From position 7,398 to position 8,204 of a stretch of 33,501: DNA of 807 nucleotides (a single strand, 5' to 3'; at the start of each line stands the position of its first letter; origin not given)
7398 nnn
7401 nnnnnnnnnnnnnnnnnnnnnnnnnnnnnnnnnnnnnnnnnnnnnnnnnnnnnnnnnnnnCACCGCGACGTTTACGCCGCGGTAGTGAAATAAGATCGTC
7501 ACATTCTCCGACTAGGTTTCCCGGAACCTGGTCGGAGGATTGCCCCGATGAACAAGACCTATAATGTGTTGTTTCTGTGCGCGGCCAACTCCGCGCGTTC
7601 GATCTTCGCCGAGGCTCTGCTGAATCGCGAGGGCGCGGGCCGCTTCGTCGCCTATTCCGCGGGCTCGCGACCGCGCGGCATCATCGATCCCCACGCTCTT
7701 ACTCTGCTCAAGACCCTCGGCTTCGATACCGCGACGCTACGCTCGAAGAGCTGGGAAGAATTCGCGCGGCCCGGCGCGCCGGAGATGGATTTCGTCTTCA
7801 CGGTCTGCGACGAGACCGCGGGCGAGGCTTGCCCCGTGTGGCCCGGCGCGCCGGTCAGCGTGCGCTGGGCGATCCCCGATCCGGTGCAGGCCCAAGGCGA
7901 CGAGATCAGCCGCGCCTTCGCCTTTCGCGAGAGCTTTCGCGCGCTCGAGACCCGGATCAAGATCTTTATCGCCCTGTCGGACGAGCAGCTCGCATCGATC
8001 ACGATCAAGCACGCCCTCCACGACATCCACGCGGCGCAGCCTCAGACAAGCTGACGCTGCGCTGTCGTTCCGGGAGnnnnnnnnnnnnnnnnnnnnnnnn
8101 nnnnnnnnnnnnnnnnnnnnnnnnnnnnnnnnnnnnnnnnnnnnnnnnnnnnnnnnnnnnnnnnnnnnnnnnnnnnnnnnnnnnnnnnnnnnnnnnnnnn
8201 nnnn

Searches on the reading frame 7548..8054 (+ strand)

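Call 6: search_protein_families(library=ncbifam, proteins=[window:7548-8054:+], max_evalue=0.001)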
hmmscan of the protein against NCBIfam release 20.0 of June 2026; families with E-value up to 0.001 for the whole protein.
window:7548-8054:+ (168 aa): 3 families
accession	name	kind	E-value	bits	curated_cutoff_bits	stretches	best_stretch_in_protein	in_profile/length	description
TIGR02691.1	arsC_pI258_fam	equivalog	7.3e-14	52.1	174.3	1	7-138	1-127/129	arsenate reductase (thioredoxin)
NF010053.0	PRK13530.1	subfamily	3.9e-11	43.4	215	1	6-123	5-111/133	arsenate reductase (thioredoxin)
TIGR02689.1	ars_reduc_gluta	equivalog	3.8e-08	33.6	157.6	1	6-114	2-104/126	arsenate reductase, glutathione/glutaredoxin type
